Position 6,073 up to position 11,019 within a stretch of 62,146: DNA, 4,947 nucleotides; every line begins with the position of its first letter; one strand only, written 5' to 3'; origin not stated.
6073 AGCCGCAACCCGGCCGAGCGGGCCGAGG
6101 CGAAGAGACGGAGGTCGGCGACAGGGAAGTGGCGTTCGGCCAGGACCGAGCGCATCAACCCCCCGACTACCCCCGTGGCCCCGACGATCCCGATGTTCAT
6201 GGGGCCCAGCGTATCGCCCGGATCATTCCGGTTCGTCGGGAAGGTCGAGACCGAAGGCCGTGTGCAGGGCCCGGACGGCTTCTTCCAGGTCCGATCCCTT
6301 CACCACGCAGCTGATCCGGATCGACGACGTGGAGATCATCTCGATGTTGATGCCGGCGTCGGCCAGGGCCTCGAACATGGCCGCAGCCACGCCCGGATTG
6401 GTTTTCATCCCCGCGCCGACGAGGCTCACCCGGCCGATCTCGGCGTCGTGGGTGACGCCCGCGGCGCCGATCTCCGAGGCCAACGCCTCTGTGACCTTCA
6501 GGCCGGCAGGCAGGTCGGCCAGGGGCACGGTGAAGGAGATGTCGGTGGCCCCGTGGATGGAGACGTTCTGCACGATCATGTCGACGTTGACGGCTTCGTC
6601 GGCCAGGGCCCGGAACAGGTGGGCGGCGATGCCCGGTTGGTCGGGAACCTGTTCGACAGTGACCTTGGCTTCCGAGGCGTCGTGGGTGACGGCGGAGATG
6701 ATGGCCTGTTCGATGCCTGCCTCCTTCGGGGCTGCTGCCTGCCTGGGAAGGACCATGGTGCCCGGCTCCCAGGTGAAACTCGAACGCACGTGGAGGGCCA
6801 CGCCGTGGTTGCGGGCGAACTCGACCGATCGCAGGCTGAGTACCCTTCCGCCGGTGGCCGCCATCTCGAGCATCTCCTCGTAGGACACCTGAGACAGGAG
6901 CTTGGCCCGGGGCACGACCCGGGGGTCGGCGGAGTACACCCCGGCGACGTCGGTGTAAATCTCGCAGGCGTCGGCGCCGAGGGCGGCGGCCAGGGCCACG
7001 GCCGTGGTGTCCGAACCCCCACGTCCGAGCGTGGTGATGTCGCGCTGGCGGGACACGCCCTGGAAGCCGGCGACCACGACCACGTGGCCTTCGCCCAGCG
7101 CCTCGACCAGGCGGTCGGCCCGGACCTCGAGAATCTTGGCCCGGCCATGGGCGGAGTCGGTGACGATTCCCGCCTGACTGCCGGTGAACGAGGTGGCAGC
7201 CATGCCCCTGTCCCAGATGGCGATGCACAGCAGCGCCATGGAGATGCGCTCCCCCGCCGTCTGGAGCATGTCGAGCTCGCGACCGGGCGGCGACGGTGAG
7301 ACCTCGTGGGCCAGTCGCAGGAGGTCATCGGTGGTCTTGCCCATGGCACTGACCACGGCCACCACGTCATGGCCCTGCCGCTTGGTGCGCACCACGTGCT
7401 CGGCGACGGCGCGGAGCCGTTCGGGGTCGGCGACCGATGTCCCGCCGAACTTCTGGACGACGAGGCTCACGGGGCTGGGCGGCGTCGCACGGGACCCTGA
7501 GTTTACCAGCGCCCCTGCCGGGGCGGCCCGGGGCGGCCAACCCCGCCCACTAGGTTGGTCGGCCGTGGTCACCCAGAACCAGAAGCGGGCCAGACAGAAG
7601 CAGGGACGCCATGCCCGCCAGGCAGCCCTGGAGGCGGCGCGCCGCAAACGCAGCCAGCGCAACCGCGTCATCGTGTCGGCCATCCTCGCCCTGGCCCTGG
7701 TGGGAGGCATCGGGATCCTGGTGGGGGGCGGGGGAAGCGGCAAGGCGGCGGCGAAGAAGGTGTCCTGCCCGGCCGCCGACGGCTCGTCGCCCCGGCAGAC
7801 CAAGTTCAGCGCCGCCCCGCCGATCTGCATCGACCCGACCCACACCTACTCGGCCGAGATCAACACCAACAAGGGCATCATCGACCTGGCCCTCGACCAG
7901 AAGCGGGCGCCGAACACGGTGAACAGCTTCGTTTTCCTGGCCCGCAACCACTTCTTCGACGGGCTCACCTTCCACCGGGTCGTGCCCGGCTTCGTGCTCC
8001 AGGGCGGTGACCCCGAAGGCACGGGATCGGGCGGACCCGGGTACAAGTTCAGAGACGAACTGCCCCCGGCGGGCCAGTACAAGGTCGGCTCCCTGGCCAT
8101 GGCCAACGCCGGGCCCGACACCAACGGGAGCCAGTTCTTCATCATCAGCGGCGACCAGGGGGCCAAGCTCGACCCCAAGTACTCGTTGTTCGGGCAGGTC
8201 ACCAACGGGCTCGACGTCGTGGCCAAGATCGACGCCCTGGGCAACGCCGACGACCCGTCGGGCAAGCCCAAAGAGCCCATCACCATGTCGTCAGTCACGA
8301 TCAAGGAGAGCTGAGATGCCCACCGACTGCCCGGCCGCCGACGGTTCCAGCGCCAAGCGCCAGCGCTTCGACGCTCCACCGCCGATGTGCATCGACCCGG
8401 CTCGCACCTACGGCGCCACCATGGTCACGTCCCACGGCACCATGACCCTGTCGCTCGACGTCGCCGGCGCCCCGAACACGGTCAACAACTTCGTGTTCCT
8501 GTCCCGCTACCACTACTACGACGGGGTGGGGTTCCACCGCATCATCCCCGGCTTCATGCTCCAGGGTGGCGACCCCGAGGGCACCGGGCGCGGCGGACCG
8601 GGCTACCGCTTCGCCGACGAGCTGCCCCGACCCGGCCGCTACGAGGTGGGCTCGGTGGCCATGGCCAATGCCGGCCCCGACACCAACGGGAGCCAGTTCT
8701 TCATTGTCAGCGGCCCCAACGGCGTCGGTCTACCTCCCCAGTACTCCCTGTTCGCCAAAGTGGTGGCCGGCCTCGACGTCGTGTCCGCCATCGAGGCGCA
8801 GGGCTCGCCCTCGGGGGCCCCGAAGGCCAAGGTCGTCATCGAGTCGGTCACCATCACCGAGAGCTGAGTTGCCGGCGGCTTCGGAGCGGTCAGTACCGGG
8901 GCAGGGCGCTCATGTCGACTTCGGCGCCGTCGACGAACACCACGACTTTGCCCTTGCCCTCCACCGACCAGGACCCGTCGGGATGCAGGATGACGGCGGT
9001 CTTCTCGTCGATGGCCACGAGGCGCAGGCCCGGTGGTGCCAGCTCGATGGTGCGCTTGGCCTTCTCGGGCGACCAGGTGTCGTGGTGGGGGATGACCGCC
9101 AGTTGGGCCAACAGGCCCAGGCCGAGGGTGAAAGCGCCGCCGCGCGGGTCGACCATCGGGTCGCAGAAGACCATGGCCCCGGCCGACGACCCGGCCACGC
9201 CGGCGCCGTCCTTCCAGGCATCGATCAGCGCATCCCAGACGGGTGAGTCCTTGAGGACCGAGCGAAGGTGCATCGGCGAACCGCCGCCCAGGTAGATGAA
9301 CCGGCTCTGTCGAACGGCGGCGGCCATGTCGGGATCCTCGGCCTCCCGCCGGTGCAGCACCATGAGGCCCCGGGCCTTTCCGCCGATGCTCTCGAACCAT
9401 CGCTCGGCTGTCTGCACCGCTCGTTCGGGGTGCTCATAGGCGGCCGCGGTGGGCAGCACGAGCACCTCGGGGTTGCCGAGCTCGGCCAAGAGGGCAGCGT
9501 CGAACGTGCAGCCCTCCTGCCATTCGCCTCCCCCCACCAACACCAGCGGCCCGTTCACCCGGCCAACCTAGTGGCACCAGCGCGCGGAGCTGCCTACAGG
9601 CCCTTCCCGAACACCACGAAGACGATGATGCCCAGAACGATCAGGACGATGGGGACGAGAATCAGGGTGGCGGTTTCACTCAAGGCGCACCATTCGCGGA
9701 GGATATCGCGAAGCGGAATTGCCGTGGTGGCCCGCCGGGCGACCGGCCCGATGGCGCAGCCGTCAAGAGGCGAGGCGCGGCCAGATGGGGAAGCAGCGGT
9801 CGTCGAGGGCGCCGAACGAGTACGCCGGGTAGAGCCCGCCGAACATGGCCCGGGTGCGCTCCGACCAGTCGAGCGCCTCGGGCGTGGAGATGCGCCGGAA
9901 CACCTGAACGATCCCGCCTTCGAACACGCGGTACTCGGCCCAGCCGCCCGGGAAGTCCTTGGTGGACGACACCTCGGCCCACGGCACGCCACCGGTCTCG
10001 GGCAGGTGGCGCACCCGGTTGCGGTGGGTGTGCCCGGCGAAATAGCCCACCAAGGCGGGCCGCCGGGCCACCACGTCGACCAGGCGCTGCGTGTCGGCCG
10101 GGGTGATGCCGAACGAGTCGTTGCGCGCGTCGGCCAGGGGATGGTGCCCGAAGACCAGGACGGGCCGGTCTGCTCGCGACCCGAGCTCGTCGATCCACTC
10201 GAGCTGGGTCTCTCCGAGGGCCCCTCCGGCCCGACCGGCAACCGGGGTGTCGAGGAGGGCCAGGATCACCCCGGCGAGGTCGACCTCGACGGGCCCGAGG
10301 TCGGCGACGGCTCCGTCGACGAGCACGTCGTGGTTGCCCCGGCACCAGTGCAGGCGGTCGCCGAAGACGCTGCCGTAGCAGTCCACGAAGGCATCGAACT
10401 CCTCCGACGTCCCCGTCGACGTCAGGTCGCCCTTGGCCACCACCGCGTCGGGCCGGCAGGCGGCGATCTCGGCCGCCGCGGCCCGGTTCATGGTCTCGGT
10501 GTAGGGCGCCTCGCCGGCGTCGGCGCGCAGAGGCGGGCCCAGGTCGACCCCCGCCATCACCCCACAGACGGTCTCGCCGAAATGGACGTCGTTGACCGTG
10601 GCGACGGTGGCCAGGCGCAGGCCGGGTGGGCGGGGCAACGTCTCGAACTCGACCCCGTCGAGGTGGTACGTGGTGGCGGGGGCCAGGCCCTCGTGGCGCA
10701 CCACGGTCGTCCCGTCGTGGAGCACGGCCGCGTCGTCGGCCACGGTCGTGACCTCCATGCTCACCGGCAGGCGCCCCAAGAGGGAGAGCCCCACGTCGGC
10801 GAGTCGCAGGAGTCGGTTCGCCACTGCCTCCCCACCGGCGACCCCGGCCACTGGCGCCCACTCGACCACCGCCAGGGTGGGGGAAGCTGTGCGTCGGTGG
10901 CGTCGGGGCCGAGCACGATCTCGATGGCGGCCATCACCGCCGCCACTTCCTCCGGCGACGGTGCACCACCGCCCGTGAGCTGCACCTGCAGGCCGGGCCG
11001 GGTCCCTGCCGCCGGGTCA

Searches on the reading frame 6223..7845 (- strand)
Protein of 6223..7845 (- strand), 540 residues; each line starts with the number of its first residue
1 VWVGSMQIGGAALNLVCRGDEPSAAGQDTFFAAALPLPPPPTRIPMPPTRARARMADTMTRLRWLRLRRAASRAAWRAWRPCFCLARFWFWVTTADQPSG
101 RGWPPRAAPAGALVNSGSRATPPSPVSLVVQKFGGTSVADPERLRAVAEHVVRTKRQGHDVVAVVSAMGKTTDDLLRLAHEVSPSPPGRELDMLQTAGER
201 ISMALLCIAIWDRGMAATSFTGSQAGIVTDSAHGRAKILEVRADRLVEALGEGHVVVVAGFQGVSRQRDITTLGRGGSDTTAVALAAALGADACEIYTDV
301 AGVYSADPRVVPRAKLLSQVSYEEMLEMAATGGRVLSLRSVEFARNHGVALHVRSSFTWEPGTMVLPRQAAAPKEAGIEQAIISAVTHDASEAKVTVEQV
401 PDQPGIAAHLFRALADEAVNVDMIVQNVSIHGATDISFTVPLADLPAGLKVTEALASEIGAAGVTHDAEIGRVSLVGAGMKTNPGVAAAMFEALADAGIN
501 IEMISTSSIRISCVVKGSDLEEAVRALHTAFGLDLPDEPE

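Call 29: search_protein_families(library=pfam, max_evalue=0.00001, proteins=[window:6223-7845:-])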
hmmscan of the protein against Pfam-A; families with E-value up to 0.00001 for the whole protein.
window:6223-7845:- (540 aa): 4 families
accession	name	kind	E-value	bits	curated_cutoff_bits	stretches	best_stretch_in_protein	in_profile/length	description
PF00696.33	AA_kinase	-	5.8e-52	177.2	24.9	1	128-355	2-234/234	Amino acid kinase family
PF22468.2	ACT_9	-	3.9e-40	135.9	27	2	473-531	1-61/61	ACT domain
PF13840.12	ACT_7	-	7.8e-23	80.5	27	1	472-528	8-64/65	ACT domain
PF01842.31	ACT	-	7.6e-19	67.6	27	2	397-457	3-63/66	ACT domain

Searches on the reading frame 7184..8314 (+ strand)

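Call 29: search_protein_families(library=pfam, max_evalue=0.00001, proteins=[window:7184-8314:+])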
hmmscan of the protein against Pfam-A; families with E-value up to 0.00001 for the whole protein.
window:7184-8314:+ (376 aa): 1 family
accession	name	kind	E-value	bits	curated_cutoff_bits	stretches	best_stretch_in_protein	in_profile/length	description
PF00160.26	Pro_isomerase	-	5.8e-38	131.1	21.7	1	225-372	3-158/159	Cyclophilin type peptidyl-prolyl cis-trans isomerase/CLD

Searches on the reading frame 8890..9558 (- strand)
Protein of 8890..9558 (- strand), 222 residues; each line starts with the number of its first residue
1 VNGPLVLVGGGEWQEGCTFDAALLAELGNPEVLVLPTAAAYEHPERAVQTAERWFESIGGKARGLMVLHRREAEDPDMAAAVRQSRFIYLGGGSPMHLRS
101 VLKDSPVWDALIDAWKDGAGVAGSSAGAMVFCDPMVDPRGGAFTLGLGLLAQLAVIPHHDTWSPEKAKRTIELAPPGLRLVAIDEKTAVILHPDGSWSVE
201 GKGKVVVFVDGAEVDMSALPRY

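Call 29: search_protein_families(library=pfam, max_evalue=0.00001, proteins=[window:8890-9558:-])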
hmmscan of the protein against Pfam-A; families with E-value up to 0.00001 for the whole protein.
window:8890-9558:- (222 aa): 1 family
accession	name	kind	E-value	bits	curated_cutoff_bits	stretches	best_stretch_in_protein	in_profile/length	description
PF03575.23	Peptidase_S51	-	1.5e-18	67.6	23.9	1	5-192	1-199/206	Peptidase family S51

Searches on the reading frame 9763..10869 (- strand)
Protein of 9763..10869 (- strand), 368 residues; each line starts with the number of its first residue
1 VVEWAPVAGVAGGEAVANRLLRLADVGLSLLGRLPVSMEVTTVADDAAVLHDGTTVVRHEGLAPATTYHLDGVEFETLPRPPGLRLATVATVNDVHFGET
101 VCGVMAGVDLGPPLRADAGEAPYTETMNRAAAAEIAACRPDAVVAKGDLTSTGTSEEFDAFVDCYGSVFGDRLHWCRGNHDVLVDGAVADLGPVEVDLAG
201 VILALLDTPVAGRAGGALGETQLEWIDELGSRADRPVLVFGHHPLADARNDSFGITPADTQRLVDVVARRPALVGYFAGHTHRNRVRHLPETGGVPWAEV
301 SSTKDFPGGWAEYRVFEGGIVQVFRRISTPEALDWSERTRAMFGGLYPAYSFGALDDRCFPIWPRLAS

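Call 29: search_protein_families(library=pfam, max_evalue=0.00001, proteins=[window:9763-10869:-])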
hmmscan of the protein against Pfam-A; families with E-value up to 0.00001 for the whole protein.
window:9763-10869:- (368 aa): 1 family
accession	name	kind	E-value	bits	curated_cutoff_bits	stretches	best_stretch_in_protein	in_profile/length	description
PF00149.33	Metallophos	-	7.8e-10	39.9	21.5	1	88-283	2-190/191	Calcineurin-like phosphoesterase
